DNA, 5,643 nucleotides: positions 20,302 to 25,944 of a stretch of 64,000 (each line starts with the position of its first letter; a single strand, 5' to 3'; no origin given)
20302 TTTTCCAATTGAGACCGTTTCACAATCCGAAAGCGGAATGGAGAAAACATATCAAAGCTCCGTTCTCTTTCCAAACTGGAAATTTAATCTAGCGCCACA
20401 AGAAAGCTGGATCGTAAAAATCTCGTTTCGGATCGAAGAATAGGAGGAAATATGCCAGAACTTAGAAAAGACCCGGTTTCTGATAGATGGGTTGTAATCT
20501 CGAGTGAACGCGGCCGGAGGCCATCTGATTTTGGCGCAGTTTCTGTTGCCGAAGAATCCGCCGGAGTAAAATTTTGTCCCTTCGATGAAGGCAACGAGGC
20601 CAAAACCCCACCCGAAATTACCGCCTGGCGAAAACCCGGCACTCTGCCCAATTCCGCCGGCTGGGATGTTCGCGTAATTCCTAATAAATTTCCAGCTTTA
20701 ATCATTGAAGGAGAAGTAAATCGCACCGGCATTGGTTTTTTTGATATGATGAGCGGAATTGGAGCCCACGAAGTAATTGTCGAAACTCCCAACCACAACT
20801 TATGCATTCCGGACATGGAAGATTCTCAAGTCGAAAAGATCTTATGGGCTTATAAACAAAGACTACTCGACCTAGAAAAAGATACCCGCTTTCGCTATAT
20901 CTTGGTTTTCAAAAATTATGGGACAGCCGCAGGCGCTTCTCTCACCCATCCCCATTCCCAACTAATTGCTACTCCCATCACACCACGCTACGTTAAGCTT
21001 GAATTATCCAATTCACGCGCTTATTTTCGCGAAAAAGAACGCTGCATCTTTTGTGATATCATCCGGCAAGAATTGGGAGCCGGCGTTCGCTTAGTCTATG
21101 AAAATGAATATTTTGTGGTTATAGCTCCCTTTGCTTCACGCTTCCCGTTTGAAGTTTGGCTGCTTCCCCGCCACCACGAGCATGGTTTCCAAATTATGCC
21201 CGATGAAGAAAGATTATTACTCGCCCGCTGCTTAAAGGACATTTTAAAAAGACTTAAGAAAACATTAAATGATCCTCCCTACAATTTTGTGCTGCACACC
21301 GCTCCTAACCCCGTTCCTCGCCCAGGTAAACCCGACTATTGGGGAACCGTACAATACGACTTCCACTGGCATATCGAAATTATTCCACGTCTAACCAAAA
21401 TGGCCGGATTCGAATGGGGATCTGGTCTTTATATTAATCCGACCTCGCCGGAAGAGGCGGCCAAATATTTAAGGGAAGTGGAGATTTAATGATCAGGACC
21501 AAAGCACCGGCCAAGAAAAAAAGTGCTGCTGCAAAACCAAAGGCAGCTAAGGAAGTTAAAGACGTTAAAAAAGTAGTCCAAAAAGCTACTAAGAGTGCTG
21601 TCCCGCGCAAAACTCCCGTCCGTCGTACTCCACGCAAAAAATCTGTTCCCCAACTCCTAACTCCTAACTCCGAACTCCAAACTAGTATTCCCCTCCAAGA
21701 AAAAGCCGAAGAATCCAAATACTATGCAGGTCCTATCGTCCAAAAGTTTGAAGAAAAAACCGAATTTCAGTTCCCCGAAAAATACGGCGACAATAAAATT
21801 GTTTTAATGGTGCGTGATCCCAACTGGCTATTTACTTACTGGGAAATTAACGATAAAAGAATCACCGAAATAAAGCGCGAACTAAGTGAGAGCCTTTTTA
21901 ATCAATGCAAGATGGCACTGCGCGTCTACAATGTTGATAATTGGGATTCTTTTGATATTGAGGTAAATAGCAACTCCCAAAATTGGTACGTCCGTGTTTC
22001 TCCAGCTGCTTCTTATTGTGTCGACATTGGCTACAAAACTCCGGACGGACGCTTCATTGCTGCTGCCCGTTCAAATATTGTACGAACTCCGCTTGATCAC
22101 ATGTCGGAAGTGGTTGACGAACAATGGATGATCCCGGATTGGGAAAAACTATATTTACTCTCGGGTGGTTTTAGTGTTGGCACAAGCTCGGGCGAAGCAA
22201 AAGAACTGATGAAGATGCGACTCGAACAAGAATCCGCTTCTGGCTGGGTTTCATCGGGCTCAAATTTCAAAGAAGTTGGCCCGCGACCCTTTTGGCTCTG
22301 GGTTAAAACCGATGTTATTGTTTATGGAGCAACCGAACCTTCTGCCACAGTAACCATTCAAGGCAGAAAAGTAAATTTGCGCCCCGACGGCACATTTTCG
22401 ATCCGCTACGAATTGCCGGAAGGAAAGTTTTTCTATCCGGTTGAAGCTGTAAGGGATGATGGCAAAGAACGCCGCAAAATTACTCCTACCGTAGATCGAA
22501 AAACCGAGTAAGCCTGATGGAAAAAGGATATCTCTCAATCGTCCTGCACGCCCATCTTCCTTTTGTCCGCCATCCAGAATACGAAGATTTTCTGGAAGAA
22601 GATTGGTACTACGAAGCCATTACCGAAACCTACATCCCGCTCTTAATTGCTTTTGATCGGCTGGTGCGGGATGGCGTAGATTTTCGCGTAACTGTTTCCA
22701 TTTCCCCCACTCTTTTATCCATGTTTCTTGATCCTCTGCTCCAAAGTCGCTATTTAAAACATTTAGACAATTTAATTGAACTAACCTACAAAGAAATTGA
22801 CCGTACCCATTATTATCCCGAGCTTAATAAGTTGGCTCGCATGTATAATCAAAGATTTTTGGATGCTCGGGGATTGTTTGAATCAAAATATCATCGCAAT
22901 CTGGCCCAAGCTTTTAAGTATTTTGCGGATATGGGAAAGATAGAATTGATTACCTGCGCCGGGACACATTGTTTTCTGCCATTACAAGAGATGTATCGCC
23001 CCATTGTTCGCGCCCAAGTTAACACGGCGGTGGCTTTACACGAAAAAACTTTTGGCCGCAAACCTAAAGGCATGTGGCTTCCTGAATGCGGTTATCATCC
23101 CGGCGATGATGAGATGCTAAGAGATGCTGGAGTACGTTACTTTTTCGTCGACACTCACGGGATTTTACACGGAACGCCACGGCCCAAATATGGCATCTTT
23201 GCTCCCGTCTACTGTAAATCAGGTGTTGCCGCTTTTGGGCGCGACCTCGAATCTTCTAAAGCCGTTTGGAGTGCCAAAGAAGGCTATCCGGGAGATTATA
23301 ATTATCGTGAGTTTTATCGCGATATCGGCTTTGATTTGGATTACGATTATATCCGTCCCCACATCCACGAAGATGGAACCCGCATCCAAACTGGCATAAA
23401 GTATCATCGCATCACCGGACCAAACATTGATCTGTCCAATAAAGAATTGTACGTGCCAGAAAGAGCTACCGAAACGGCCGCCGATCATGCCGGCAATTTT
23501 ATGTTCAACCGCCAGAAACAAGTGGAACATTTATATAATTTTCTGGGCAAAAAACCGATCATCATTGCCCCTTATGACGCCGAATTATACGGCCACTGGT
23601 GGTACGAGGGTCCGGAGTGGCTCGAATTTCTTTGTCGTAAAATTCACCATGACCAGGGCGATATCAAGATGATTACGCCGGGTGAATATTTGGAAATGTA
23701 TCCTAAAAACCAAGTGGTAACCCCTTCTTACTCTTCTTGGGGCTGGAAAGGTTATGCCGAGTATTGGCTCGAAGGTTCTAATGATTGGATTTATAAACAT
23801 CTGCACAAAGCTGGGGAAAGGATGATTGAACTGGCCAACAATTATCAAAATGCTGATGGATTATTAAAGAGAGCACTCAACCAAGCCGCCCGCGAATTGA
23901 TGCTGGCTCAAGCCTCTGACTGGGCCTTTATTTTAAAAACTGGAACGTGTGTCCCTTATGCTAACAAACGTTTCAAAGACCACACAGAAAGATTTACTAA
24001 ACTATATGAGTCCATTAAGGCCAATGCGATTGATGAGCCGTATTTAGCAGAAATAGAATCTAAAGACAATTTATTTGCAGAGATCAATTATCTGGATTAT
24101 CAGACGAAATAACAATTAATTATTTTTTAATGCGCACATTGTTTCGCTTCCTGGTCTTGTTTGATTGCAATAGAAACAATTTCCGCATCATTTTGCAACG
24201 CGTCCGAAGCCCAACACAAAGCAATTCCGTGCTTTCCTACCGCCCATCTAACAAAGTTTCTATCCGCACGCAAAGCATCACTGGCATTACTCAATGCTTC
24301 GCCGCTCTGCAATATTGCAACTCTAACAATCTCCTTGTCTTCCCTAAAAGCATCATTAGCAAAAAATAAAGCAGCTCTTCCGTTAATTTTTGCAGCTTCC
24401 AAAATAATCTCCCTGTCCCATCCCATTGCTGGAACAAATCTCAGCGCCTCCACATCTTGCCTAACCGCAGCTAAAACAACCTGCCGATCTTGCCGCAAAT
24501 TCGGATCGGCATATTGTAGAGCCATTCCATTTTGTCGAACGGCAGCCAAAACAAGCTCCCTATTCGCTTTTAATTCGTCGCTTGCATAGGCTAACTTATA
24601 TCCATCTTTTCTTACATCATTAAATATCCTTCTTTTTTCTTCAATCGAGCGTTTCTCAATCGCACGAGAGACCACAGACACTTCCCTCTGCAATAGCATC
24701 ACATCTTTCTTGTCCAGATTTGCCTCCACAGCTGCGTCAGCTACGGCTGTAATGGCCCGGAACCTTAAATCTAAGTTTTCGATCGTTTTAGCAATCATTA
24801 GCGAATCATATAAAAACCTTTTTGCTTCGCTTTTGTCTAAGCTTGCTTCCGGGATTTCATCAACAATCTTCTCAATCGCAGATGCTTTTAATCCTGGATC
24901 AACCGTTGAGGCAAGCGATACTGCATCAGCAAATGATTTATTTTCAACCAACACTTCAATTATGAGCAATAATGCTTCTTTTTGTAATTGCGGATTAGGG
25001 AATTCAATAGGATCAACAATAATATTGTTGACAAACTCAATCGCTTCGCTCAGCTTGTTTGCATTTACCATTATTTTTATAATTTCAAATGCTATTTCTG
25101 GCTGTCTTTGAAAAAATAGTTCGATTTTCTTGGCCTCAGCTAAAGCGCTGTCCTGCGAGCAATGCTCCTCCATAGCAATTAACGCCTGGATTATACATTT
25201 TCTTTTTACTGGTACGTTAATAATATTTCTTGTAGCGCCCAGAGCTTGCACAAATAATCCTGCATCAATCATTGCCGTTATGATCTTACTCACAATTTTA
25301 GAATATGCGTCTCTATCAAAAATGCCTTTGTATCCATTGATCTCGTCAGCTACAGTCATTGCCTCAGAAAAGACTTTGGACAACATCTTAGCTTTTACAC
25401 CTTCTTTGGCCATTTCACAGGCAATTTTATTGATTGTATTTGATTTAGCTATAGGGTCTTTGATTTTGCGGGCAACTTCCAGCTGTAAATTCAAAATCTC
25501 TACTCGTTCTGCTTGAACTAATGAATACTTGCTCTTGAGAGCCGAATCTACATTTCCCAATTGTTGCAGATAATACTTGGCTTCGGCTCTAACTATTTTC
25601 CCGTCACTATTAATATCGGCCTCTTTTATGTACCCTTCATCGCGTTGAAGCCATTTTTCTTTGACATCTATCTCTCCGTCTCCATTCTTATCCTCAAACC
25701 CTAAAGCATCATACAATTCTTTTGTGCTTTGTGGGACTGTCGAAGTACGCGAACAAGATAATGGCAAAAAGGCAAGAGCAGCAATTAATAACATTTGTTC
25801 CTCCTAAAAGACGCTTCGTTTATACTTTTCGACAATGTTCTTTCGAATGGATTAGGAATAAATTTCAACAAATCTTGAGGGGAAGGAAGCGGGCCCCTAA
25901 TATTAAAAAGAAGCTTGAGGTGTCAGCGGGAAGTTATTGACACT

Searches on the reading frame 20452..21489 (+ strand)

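Call 103: search_protein_families(library=pfam, proteins=[window:20452-21489:+], max_evalue=0.00001)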
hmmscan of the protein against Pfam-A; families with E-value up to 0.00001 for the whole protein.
window:20452-21489:+ (345 aa): 4 families
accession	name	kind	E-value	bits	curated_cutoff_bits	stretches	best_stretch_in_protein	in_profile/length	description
PF01087.27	GalP_UDP_transf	-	1.7e-14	55.1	22.1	1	72-178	74-184/184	Galactose-1-phosphate uridyl transferase, N-terminal domain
PF16268.10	DUF4921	-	6.7e-12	45.5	28.5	1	144-236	218-306/425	Domain of unknown function (DUF4921)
PF02744.22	GalP_UDP_tr_C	-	2.1e-10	41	29.2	1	186-309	3-118/165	Galactose-1-phosphate uridyl transferase, C-terminal domain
PF16285.10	DUF4931_N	-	4.6e-08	33.6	24.1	1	107-172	54-119/124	Domain of unknown function (DUF4931) N-terminal domain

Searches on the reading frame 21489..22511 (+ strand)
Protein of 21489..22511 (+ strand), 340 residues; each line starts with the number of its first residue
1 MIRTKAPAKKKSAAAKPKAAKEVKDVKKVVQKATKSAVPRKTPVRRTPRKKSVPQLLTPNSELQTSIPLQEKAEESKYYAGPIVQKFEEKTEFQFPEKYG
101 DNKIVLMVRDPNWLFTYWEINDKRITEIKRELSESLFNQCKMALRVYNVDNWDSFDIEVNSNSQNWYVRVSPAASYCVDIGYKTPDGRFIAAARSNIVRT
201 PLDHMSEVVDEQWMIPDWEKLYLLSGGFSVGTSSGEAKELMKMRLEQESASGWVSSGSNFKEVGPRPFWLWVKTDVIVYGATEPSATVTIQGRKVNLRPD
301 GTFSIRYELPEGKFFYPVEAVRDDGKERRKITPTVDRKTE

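Call 103: search_protein_families(library=pfam, proteins=[window:21489-22511:+], max_evalue=0.00001)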
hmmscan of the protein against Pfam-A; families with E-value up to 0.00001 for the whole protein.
window:21489-22511:+ (340 aa): 1 family
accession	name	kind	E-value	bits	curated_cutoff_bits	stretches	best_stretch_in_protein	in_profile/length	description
PF16258.11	DUF4912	-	2.3e-30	105.7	29.4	1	99-211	1-118/118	Domain of unknown function (DUF4912)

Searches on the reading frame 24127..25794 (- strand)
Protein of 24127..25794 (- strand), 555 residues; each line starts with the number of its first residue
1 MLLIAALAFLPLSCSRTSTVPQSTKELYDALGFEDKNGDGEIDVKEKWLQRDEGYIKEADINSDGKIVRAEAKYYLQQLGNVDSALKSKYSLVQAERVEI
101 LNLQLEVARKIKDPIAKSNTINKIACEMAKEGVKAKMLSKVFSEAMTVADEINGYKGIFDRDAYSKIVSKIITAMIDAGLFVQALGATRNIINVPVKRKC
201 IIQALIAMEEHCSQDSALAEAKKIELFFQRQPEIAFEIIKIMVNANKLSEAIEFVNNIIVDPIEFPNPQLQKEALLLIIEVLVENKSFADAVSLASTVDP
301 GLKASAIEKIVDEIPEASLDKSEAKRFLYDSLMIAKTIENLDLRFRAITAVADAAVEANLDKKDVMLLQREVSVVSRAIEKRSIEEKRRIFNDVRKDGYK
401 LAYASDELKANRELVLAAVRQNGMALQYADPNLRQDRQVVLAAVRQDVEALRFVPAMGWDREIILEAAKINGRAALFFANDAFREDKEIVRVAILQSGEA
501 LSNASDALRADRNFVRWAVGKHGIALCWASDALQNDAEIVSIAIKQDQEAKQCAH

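Call 95: search_protein_families(library=pfam, proteins=[window:24127-25794:-], max_evalue=0.001)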
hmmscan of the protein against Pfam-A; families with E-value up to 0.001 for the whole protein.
window:24127-25794:- (555 aa): 1 family
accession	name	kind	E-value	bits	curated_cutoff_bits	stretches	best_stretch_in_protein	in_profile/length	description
PF13475.11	DUF4116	-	1.8e-46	155.9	24.9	4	411-455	1-45/49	Domain of unknown function (DUF4116)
